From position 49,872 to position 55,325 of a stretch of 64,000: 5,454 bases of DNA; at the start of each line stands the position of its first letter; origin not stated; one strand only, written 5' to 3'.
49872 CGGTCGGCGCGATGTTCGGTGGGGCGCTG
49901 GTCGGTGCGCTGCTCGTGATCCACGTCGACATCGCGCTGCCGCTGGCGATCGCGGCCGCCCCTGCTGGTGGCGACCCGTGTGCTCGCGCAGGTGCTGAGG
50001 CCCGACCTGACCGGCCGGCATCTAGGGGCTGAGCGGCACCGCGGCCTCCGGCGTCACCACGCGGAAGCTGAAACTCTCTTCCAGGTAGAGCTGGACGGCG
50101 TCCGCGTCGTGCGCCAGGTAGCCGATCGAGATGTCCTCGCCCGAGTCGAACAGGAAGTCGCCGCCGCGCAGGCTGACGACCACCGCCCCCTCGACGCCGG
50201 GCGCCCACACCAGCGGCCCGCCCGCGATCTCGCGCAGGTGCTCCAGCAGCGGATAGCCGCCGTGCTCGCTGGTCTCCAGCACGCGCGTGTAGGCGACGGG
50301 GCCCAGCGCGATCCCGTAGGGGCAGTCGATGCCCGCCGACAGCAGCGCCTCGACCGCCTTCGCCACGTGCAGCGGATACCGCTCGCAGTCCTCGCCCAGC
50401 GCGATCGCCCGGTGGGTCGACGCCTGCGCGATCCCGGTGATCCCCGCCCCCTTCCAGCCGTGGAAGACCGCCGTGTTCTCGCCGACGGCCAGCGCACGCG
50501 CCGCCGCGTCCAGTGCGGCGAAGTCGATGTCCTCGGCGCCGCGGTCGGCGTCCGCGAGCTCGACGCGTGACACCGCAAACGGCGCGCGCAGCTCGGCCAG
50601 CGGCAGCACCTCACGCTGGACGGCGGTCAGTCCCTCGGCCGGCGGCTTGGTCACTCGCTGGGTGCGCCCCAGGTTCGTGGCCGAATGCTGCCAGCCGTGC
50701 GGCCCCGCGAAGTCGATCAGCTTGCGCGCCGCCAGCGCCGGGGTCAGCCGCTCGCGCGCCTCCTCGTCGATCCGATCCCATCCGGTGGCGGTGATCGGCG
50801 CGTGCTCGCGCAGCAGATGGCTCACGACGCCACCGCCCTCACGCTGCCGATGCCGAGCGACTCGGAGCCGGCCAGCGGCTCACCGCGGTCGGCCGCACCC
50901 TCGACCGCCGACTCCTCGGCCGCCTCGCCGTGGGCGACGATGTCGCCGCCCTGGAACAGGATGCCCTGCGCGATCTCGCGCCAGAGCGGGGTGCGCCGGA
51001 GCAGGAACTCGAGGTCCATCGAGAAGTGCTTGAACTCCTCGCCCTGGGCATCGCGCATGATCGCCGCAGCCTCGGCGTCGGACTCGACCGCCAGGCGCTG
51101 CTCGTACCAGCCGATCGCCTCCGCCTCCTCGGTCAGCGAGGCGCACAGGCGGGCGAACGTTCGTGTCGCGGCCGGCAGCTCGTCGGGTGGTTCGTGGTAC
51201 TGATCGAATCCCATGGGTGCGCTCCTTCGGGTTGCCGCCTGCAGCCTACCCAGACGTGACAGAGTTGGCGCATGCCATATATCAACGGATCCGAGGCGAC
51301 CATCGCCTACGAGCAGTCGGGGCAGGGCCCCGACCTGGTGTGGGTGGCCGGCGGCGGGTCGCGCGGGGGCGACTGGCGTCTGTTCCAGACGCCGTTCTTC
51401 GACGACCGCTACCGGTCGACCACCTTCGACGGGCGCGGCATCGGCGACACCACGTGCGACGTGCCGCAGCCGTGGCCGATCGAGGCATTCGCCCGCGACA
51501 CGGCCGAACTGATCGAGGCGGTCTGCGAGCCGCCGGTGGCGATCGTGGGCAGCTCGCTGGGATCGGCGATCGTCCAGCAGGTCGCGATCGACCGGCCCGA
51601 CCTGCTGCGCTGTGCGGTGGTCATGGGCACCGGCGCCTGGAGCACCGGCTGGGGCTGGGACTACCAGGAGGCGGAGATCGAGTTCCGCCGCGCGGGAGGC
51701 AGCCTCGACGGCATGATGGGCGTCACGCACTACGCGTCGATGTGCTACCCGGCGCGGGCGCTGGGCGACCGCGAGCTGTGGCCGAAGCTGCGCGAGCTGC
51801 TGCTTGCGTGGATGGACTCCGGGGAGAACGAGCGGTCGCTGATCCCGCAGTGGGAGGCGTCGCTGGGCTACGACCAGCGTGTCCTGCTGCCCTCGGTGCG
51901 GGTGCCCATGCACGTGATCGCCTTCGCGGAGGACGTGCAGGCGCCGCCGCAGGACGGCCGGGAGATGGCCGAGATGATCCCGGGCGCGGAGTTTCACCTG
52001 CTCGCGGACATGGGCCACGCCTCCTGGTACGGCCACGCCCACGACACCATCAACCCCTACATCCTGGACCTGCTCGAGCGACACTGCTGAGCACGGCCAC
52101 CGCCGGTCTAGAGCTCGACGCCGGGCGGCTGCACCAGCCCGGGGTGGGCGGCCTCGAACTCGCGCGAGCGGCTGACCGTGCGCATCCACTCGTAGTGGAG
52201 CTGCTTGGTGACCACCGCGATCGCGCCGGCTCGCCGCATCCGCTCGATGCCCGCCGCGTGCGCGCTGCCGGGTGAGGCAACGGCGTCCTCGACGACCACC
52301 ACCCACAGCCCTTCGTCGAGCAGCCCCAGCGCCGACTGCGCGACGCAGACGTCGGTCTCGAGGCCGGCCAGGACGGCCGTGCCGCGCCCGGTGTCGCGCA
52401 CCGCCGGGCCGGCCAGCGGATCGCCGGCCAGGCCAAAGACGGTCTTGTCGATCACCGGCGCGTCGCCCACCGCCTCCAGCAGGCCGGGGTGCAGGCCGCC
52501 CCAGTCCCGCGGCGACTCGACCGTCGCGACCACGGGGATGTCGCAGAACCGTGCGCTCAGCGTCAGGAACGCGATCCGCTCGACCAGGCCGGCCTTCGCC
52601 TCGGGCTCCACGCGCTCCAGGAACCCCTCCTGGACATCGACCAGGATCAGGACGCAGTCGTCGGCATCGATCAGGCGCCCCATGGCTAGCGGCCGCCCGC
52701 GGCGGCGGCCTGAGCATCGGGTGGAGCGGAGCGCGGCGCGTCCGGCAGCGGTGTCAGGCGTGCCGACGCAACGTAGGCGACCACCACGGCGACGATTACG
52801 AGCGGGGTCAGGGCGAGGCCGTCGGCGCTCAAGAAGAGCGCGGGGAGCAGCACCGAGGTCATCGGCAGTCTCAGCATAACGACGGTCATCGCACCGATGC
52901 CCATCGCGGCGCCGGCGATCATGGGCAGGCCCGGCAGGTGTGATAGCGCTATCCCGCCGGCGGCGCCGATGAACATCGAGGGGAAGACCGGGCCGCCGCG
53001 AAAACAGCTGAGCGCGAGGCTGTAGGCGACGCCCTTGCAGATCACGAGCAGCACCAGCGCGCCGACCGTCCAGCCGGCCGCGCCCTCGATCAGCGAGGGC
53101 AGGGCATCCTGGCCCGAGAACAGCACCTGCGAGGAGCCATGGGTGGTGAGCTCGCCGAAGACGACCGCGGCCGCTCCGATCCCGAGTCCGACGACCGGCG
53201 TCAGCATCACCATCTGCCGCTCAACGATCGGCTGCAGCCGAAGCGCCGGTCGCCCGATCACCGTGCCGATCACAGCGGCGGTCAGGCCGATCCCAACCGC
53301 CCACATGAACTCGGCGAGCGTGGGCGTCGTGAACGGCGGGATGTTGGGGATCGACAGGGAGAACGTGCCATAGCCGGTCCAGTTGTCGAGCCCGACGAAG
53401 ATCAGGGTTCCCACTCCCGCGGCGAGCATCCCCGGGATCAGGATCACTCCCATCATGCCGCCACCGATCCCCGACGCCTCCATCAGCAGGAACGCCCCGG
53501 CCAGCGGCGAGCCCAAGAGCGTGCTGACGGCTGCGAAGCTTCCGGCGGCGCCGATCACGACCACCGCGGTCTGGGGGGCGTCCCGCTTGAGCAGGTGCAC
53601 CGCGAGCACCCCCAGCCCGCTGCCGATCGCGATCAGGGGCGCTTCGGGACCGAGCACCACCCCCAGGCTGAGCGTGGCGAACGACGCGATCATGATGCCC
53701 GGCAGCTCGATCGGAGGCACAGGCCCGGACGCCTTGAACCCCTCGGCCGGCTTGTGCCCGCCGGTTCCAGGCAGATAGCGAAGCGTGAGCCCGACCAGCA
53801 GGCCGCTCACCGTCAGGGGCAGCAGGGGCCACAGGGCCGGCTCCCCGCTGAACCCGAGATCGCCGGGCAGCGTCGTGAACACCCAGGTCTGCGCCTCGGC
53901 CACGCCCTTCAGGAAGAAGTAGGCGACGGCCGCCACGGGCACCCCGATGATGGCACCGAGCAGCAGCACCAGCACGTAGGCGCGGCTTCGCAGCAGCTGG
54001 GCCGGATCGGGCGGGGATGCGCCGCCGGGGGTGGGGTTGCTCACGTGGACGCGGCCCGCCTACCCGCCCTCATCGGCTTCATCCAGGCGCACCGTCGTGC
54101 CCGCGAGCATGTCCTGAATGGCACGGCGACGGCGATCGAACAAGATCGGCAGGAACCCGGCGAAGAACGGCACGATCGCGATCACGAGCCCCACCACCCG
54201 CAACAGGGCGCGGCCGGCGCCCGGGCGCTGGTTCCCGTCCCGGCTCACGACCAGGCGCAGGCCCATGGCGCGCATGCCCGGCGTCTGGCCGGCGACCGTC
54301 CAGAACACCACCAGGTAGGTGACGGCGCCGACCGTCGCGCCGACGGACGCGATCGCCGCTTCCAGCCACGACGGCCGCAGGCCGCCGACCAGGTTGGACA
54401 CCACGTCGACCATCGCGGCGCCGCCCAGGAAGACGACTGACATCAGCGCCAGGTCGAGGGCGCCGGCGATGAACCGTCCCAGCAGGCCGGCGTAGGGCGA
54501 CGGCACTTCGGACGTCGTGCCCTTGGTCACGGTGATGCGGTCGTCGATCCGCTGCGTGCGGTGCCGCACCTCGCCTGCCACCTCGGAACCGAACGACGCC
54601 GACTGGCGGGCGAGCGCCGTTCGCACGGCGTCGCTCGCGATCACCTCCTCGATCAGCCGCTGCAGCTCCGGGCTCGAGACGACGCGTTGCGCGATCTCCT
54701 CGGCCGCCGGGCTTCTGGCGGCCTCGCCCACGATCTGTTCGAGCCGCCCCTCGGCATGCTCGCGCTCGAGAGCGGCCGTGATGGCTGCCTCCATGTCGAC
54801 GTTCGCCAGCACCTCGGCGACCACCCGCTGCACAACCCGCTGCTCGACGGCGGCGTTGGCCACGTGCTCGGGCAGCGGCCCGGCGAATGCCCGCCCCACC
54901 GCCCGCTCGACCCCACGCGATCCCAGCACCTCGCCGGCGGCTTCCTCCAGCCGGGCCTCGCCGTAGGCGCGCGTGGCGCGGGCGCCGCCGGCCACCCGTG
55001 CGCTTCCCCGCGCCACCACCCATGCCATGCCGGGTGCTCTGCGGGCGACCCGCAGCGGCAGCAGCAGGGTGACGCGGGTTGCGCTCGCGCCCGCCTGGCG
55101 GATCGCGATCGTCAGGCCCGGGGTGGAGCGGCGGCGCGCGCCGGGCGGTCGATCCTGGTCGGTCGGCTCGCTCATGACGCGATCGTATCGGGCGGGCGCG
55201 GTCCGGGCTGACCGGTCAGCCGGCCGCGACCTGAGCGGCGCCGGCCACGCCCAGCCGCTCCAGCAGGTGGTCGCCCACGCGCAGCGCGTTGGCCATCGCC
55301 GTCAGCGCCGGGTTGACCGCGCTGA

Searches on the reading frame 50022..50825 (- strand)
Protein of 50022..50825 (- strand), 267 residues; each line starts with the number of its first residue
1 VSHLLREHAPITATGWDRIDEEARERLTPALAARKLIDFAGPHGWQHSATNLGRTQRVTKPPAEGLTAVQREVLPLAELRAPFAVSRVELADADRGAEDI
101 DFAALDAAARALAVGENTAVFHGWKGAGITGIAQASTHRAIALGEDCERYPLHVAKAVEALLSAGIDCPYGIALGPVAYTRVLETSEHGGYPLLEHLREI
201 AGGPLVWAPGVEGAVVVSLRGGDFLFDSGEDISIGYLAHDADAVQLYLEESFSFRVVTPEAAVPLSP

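Call 56: search_protein_families(library=pfam, proteins=[window:50022-50825:-], max_evalue=0.00001)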
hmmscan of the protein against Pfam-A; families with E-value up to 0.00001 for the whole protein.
window:50022-50825:- (267 aa): 1 family
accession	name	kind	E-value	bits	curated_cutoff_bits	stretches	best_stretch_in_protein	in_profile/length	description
PF04454.18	Linocin_M18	-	3.4e-79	266.1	24.3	1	1-252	1-252/253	Encapsulating protein for peroxidase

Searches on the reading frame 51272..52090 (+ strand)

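Call 56: search_protein_families(library=pfam, proteins=[window:51272-52090:+], max_evalue=0.00001)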
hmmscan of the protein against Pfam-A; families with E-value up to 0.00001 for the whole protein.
window:51272-52090:+ (272 aa): 3 families
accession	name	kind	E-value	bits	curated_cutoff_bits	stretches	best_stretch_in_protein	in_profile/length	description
PF12697.13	Abhydrolase_6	-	1.5e-12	49.1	26.3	1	22-257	1-212/217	Alpha/beta hydrolase family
PF00561.26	Abhydrolase_1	-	1.4e-10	41.7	25.8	1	27-251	9-240/245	alpha/beta hydrolase fold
PF12146.15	Hydrolase_4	-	5.2e-06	26.4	27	0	41-122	26-111/239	Serine aminopeptidase, S33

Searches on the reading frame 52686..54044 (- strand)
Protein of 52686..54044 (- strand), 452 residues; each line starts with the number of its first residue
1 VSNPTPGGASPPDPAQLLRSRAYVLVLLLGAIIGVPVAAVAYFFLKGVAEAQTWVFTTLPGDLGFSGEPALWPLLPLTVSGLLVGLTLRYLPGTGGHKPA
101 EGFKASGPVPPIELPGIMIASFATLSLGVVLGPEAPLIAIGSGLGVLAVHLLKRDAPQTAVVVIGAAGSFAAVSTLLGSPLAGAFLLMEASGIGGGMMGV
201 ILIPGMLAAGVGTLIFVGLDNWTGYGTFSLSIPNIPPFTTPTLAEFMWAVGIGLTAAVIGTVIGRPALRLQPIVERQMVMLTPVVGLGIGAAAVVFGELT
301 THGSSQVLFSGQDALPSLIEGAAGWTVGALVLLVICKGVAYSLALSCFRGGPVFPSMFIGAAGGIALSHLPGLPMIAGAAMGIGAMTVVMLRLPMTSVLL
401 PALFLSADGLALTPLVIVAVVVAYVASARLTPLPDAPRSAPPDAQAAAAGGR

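Call 56: search_protein_families(library=pfam, proteins=[window:52686-54044:-], max_evalue=0.00001)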
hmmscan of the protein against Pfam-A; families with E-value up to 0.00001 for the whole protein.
window:52686-54044:- (452 aa): 1 family
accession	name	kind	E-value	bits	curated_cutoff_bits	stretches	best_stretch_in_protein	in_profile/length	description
PF00654.25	Voltage_CLC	-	1.3e-22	80.9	24.8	1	81-427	2-345/346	Voltage gated chloride channel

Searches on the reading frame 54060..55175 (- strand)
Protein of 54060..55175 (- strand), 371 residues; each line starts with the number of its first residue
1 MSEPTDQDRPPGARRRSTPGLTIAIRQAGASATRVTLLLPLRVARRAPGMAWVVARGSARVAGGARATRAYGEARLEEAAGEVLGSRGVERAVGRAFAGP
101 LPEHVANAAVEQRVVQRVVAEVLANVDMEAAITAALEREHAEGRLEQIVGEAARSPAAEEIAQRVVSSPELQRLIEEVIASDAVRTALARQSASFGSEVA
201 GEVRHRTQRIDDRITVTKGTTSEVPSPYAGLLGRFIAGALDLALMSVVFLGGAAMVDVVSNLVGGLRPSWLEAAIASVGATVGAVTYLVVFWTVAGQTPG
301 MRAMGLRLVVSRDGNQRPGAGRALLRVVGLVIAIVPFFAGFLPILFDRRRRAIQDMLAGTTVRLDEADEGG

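Call 56: search_protein_families(library=pfam, proteins=[window:54060-55175:-], max_evalue=0.00001)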
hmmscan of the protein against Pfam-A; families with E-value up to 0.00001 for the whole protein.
window:54060-55175:- (371 aa): 1 family
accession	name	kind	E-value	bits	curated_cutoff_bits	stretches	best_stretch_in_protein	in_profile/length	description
PF06271.18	RDD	-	4.7e-18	66.3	24.1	1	228-359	1-137/137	RDD family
